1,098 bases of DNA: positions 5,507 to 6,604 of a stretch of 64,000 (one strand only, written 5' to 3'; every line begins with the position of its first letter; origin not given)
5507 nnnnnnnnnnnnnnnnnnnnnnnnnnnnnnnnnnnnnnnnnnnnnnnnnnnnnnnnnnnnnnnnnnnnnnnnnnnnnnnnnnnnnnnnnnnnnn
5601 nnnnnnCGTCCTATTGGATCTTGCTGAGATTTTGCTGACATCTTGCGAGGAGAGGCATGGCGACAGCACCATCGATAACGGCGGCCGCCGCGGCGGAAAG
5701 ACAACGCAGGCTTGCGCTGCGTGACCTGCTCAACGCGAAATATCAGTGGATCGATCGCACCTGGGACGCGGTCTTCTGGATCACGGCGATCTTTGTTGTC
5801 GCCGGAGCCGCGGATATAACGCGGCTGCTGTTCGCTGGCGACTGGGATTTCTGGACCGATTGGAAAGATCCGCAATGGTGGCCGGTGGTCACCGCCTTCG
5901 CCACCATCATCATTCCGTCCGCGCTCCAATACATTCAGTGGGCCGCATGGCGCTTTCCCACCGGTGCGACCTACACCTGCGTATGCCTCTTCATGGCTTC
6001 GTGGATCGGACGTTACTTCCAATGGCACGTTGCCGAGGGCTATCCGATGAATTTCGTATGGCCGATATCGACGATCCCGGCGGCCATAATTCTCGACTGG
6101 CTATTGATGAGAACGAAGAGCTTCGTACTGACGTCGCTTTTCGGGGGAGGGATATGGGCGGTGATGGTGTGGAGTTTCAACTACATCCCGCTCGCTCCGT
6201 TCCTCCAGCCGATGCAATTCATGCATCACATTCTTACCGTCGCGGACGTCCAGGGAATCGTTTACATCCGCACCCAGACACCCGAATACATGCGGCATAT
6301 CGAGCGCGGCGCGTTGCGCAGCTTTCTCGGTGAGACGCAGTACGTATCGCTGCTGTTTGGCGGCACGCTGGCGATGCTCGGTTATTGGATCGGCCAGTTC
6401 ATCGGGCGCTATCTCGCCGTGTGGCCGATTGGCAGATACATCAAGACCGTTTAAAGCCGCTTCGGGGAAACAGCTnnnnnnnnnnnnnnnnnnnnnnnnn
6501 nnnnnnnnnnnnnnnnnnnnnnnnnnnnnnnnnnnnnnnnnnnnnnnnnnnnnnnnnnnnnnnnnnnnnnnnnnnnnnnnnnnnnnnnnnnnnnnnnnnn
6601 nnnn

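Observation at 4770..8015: Complete CuMMO (pmoCAB/amoCAB-type) operon of unknown substrate, in a high-GC genome with amine- and hydrocarbon-catabolic neighbours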

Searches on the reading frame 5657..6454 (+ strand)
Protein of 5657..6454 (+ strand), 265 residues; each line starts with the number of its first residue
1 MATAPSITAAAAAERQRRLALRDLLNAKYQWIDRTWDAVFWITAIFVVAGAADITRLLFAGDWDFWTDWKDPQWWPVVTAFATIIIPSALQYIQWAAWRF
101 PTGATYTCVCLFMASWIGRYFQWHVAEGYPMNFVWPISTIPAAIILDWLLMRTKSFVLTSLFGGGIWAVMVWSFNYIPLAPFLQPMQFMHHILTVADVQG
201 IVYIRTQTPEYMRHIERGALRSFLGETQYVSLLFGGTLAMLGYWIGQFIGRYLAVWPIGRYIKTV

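Call 3: search_protein_families(library=pfam, proteins=[window:5657-6454:+])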
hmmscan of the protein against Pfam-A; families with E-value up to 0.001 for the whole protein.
window:5657-6454:+ (265 aa): 1 family
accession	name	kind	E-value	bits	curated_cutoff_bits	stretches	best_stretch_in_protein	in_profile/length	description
PF02461.21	AMO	-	1.9e-59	201.9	27.5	1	32-254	10-232/238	Ammonia monooxygenase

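Call 4: search_protein_families(library=ncbifam, proteins=[window:5657-6454:+])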
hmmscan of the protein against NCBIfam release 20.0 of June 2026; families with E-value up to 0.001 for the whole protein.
window:5657-6454:+ (265 aa): 2 families
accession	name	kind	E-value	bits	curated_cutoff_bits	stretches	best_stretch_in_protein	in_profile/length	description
NF041557.1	AmoA_BACT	equivalog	4.7e-62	209.9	290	1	31-254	5-228/234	bacterial ammonia monooxygenase, subunit AmoA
TIGR03080.1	CH4_NH3mon_ox_A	equivalog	1.8e-56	191.6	318.15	1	32-253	16-237/243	methane monooxygenase/ammonia monooxygenase subunit A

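Call 6: find_homologous_proteins(query=window:5657-6454:+)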
Query window:5657-6454:+ (265 aa): 233 proteins with E <= 0.001 among 2042 candidates; the best 120 are listed.
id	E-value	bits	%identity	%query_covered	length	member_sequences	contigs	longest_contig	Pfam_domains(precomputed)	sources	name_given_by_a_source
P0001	7.0e-174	595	97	100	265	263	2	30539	PF02461.22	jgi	jgi:methane/ammonia monooxygenase subunit A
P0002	1.4e-155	535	85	100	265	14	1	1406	PF02461.22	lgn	-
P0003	5.2e-155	533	88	95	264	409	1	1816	PF02461.22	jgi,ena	-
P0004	4.3e-145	501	81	97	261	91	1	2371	PF02461.22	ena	-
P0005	6.9e-145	500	85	91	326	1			PF02461.22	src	-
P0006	1.5e-144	499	81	100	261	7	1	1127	PF02461.22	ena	-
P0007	1.2e-140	486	79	97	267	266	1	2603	PF02461.22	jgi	jgi:methane/ammonia monooxygenase subunit A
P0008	2.4e-140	485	80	95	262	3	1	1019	PF02461.22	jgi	-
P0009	3.7e-139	481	80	98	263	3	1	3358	PF02461.22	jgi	jgi:methane/ammonia monooxygenase subunit A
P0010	1.4e-136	473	76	98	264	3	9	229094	PF02461.22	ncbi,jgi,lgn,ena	jgi:methane/ammonia monooxygenase subunit A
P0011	1.8e-135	469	86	95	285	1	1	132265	PF02461.22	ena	-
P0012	1.5e-134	466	78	96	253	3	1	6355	PF02461.22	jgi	jgi:methane/ammonia monooxygenase subunit A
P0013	2.3e-133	462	76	97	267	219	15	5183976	PF02461.22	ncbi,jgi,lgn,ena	-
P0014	2.7e-133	462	76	98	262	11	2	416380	PF02461.22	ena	-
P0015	4.0e-133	461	73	100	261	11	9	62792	PF02461.22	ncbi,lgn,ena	-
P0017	3.5e-132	458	75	98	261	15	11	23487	PF02461.22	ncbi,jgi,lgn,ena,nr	ncbi:MAG: methane monooxygenase [Acidobacteria bacterium]|nr:MAG: methane monooxygenase [Acidobacter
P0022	2.1e-118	413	71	92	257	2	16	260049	PF02461.22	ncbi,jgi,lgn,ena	-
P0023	3.1e-117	409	70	94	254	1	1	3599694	PF02461.22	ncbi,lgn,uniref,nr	ncbi:methane monooxygenase/ammonia monooxygenase subunit A [Caldinitratiruptor microaerophilus]|unir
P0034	3.0e-113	396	68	99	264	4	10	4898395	PF02461.22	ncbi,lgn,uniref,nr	ncbi:methane monooxygenase [Carbonactinospora thermoautotrophica]|uniref:Methane monooxygenase n=1 T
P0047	4.6e-110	386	68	94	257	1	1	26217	PF02461.22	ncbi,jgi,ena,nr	ncbi:MAG TPA: methane monooxygenase/ammonia monooxygenase subunit A [Candidatus Dormibacteraeota bac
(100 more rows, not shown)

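Call 7: find_related_loci(query=window:5657-6454:+, collection=genome_contigs, flank=10000)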
Query window:5657-6454:+ (265 aa) in genome_contigs; peptide patterns used: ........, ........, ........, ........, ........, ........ (x = any residue, [..] = any of these).
377 stretches matched a pattern; 362 encode a relative of the query (tblastn E <= 1e-3); the best 80 are kept; 80 distinct loci.
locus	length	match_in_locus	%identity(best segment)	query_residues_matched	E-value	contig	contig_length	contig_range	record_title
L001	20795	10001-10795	99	1-265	7e-176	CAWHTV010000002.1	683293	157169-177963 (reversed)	MAG: uncultured delta proteobacterium isolate MFD05705.bin.2.88 genome assembly, contig: contig_15149, whole genome shot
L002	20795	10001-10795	99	1-265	2e-175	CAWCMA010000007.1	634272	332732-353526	MAG: uncultured delta proteobacterium isolate MFD05502.bin.1.141 genome assembly, contig: contig_61648, whole genome sho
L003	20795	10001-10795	98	1-265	1e-174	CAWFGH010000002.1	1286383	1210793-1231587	MAG: uncultured delta proteobacterium isolate MFD00731.bin.2.203 genome assembly, contig: contig_11809, whole genome sho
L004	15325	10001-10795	98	1-265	2e-174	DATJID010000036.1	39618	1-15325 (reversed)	MAG TPA_asm: Candidatus Binataceae bacterium isolate SMAG_U15529 k141_8977649, whole genome shotgun sequence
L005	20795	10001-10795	97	1-265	4e-174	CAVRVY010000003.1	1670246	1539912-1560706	MAG: uncultured delta proteobacterium isolate MFD05512.bin.2.52 genome assembly, contig: contig_2892, whole genome shotg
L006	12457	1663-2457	97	1-265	7e-174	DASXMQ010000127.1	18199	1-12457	MAG TPA_asm: Candidatus Binataceae bacterium isolate SMAG_U5332 k141_3224041, whole genome shotgun sequence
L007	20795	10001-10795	97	1-265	5e-173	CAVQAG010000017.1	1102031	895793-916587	MAG: uncultured delta proteobacterium isolate MFD09286.bin.2.82 genome assembly, contig: contig_6963, whole genome shotg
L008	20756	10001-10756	95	14-265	6e-164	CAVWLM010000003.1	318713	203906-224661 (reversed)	MAG: uncultured delta proteobacterium isolate MFD04434.bin.1.44 genome assembly, contig: contig_4559, whole genome shotg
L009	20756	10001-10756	96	14-265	2e-163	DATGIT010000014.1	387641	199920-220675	MAG TPA_asm: Candidatus Binataceae bacterium isolate SMAG_U9814 k141_72531, whole genome shotgun sequence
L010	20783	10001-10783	89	6-265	4e-157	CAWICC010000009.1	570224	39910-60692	MAG: uncultured delta proteobacterium isolate MFD09495.bin.2.82 genome assembly, contig: contig_8334, whole genome shotg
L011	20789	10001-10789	87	1-265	7e-157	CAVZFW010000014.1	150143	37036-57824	MAG: uncultured delta proteobacterium isolate MFD05513.bin.2.80 genome assembly, contig: contig_59926, whole genome shot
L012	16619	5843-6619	87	6-264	4e-156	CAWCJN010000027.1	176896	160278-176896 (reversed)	MAG: uncultured proteobacterium isolate MFD09603.bin.2.204 genome assembly, contig: contig_81440, whole genome shotgun s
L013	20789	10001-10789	86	1-265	6e-156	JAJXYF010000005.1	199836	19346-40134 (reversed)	MAG: Deltaproteobacteria bacterium isolate BP6.bin67 NODE_79_length_199836_cov_4.666845, whole genome shotgun sequence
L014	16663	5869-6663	84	1-265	4e-155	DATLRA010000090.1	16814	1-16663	MAG TPA_asm: Candidatus Binataceae bacterium isolate SMAG_U13892 k141_147469, whole genome shotgun sequence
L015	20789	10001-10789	86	1-265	2e-155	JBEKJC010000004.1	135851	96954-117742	MAG: Candidatus Binataceae bacterium isolate SPRUCE 314 SPRUCE_314_4, whole genome shotgun sequence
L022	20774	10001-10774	86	8-265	1e-149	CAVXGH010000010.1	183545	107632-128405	MAG: uncultured delta proteobacterium isolate MFD05512.bin.1.184 genome assembly, contig: contig_53592, whole genome sho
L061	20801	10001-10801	75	1-265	6e-138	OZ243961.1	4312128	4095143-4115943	MAG: uncultured Candidatus Binatia bacterium isolate c3ca01ca-9b7f-48ee-8e12-6a9662520b33 genome assembly, chromosome: 1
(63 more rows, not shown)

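Call 8: list_cluster_members(proteins=[P0001, P0010, P0013, P0014, P0015, P0017, P0022, P0011])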
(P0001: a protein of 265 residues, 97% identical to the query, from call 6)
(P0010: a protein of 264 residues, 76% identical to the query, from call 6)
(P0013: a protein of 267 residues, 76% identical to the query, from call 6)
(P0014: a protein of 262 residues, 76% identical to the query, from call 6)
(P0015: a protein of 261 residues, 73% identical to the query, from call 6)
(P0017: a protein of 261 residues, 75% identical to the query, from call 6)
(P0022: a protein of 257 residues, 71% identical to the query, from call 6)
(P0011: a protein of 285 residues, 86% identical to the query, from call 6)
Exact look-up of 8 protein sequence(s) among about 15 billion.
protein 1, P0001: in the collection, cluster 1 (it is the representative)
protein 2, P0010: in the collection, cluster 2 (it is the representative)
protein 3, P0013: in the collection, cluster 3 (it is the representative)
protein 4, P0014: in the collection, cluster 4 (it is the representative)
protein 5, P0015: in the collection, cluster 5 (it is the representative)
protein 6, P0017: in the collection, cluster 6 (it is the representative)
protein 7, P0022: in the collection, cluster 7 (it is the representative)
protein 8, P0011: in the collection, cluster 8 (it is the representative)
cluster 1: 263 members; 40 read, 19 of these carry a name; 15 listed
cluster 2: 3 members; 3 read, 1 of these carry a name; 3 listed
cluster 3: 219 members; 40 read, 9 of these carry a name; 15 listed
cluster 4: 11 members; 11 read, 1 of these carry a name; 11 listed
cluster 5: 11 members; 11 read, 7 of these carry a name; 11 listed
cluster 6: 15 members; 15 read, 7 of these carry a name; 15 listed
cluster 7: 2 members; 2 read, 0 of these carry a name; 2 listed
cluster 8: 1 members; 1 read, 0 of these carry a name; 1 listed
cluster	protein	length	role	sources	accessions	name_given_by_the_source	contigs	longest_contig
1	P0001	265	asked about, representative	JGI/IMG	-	methane/ammonia monooxygenase subunit A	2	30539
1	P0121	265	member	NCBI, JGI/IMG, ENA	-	methane/ammonia monooxygenase subunit A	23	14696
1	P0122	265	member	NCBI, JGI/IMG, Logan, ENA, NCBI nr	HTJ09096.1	MAG TPA: methane monooxygenase/ammonia monooxygenase subunit A [Candidatus Binataceae ... | methane/ammonia monooxygenase subunit A | methane monooxygenase/ammonia monooxygenase subunit A [Candidatus Binataceae bacterium]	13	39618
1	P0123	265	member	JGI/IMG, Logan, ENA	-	methane/ammonia monooxygenase subunit A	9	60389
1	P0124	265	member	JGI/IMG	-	methane/ammonia monooxygenase subunit A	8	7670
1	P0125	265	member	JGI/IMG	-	methane/ammonia monooxygenase subunit A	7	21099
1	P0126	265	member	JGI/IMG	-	methane/ammonia monooxygenase subunit A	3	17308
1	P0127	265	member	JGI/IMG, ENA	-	methane/ammonia monooxygenase subunit A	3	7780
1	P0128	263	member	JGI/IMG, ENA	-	methane/ammonia monooxygenase subunit A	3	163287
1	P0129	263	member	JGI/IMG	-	methane/ammonia monooxygenase subunit A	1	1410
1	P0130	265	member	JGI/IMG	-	methane/ammonia monooxygenase subunit A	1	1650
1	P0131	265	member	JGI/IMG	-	methane/ammonia monooxygenase subunit A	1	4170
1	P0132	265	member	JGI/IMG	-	methane/ammonia monooxygenase subunit A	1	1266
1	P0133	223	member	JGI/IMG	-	methane/ammonia monooxygenase subunit A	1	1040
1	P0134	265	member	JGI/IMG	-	methane/ammonia monooxygenase subunit A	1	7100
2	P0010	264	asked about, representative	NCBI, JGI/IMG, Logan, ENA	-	methane/ammonia monooxygenase subunit A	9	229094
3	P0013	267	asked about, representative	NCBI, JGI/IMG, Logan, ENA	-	-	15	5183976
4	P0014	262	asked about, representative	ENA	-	-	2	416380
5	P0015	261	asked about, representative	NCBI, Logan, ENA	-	-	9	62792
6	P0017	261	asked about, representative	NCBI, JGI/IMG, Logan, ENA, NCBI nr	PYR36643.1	MAG: methane monooxygenase [Acidobacteria bacterium] | MAG: methane monooxygenase [Acidobacteriota bacterium]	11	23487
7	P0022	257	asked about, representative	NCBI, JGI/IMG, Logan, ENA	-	-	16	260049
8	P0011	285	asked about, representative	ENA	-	-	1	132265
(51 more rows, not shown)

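Call 14: find_encoding_contigs(protein=window:5657-6454:+, flank=10000, max_places=6)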
Protein window:5657-6454:+ (265 aa): 8 contigs read that carry it; 6 places shown.
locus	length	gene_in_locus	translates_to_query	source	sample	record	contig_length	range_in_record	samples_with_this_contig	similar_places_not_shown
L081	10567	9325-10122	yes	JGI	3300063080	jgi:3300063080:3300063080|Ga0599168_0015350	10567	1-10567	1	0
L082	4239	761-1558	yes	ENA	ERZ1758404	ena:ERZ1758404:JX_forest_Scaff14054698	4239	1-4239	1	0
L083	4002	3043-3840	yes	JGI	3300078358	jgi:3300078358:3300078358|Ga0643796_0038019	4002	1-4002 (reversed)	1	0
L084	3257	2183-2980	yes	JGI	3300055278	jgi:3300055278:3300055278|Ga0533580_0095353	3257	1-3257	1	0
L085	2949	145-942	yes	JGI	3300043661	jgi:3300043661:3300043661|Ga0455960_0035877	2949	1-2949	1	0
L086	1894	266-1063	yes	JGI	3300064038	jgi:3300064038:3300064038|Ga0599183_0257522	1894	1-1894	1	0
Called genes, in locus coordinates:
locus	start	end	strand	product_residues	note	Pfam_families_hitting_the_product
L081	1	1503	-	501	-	?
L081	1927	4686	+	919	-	PF17900:Peptidase_M1_N, PF01433:Peptidase_M1, PF11838:ERAP1_C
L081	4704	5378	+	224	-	-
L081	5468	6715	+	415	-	PF02515:CoA_transf_3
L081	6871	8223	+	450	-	PF00296:Bac_luciferase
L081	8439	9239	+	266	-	PF04896:AmoC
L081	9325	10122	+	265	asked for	PF02461:AMO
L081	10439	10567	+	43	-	?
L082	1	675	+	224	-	?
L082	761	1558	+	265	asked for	PF02461:AMO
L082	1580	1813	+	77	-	-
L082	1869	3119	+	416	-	PF04744:Monooxygenase_B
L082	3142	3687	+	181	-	-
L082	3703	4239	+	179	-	?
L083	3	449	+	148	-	?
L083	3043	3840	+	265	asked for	PF02461:AMO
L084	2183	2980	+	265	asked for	PF02461:AMO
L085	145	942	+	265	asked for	PF02461:AMO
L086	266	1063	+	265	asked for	PF02461:AMO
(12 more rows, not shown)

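Call 20: search_solved_structures(query=window:5657-6454:+, show_alignments=2)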
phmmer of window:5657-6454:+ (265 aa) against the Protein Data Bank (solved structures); distinct sequences matched with E-value up to 0.001: 12.
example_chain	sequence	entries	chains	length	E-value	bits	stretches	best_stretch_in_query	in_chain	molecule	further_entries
6cxh_B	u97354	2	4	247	5.7e-48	167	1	30-253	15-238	Particulate methane monooxygenase, A subunit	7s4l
1yew_B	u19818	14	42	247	1.5e-47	165.7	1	30-253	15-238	particulate methane monooxygenase, A subunit | Methane monooxygenase subunit A2 | Particulate methane monooxygenase beta subunit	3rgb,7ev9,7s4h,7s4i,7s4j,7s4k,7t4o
9cl6_B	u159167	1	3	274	1.5e-47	165.7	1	32-252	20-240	Ammonia monooxygenase alpha subunit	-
8sqw_B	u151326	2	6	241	2.2e-47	165.1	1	31-253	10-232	Particulate methane monooxygenase beta subunit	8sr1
11ll_Ca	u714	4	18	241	2.3e-47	165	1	31-253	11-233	Particulate methane monooxygenase beta subunit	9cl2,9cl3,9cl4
9cl1_Ca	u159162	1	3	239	3.1e-47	164.6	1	31-253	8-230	Particulate methane monooxygenase beta subunit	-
9pxf_D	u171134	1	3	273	1.8e-45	158.8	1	33-252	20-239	Ammonia monooxygenase subunit A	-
9leg_A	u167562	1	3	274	6.6e-44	153.7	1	33-253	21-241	Ammonia monooxygenase subunit A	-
7s4m_F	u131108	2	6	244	1.3e-35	126.5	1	35-255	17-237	Particulate methane monooxygenase beta subunit | Methane monooxygenase/ammonia monooxygenase subunit A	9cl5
4phz_B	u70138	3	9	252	1.4e-35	126.4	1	35-255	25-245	Particulate methane monooxygenase subunit A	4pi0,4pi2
3rfr_J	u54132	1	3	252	1.6e-35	126.1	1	35-254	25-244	PmoA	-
3chx_B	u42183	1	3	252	1.3e-34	123.2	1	34-255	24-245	PmoA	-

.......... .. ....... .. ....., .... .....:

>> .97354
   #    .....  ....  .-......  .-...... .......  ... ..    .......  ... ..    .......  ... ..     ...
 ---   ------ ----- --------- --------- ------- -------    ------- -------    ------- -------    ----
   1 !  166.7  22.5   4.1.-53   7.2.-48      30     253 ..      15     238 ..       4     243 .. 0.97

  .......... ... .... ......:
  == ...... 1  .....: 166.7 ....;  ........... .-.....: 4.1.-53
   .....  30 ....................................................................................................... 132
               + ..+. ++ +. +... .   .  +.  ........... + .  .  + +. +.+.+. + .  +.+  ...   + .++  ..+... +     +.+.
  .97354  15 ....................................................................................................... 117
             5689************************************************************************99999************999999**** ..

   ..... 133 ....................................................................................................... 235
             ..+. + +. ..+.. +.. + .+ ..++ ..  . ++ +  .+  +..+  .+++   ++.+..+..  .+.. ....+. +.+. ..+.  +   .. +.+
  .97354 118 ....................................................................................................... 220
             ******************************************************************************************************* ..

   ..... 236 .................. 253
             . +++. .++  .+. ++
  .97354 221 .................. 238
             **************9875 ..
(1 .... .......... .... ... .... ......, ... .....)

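Call 21: search_dna_similar(query=window:5657-6454:+, collection=plasmids, mode=protein, max_rows=30)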
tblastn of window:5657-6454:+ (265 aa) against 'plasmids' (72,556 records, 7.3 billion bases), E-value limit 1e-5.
Records with a match: 5; places in all: 5; records where one place covers at least 80% of the query: 5.
Best place of each record, by identity: <60% 5.
By first word of the organism name: Rhodococcus 2; Mycolicibacterium 1; Mycobacterium 1; Methylomagnum 1.
By predicted mobility (MOB-suite, as given by PLSDB): mobilizable 3; non-mobilizable 2.
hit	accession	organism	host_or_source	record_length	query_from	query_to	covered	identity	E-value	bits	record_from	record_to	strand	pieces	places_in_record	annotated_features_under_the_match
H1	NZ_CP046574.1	Rhodococcus sp. WAY2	cell culture,bacterial consortium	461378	32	263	88%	47.4%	5e-62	217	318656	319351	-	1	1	methane monooxygenase/ammonia monooxygenase subunit A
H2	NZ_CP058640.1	Rhodococcus sp. ZPP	cell culture,soil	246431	32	263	88%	46.6%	4e-61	215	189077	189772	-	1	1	methane monooxygenase/ammonia monooxygenase subunit A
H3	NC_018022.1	Mycolicibacterium chubuense NBB4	-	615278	32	263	88%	44.8%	1e-56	202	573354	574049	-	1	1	methane monooxygenase/ammonia monooxygenase subunit A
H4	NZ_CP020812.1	Mycobacterium dioxanotrophicus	Single cell,river sediment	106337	36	263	86%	45.6%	8e-61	214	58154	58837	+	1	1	methane monooxygenase/ammonia monooxygenase subunit A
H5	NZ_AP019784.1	Methylomagnum ishizawai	-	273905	32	265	88%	36.3%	2e-43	164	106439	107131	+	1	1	amoA: bacterial ammonia monooxygenase, subunit AmoA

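Call 23: get_annotated_region(hit=H3, flank=8000)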
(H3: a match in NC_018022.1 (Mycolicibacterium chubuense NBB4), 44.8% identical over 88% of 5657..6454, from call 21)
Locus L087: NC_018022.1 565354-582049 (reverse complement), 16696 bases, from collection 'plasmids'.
description: Mycolicibacterium chubuense NBB4 plasmid pMYCCH.01, complete sequence
organism: Mycolicibacterium chubuense NBB4 (NCBI taxid 710421)
taxonomy: Bacteria; Actinomycetota; Actinomycetes; Mycobacteriales; Mycobacteriaceae; Mycolicibacterium; Mycolicibacterium chubuense; Mycolicibacterium chubuense NBB4
host: -; source: -; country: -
typing (MOB-suite, as given by PLSDB): mobilizable; relaxase MOBF,MOBF
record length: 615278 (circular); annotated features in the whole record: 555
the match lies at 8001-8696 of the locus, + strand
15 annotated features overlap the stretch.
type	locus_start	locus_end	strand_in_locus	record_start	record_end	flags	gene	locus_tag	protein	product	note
CDS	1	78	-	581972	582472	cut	-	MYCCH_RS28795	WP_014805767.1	RDD family protein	-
CDS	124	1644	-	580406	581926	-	-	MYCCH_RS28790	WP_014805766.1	VWA domain-containing protein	-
CDS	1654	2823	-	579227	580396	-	-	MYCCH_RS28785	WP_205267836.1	MoxR family ATPase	-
CDS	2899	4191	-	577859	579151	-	mdo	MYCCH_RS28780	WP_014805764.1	NDMA-dependent methanol dehydrogenase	GO:0046170 - methanol catabolic process [Evidence IEA]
CDS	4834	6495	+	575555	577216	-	-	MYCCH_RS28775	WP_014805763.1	helix-turn-helix domain-containing protein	-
CDS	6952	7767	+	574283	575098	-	-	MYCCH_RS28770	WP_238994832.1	methane monooxygenase/ammonia monooxygenase subunit C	-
CDS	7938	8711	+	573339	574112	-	-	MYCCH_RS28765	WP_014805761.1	methane monooxygenase/ammonia monooxygenase subunit A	-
CDS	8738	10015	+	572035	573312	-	-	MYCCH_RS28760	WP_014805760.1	methane monooxygenase/ammonia monooxygenase subunit B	-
CDS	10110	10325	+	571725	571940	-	-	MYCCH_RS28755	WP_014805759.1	hypothetical protein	-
CDS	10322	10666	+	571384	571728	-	-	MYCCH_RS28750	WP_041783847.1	hypothetical protein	-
CDS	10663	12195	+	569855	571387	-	-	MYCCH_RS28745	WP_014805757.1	AMP-binding protein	-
CDS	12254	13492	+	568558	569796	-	-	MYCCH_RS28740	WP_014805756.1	GAF domain-containing protein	-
CDS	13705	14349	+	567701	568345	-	sigC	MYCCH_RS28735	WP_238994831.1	RNA polymerase sigma factor SigC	-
CDS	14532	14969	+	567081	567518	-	-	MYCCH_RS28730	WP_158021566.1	hypothetical protein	-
CDS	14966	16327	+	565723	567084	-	-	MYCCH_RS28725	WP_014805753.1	hypothetical protein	-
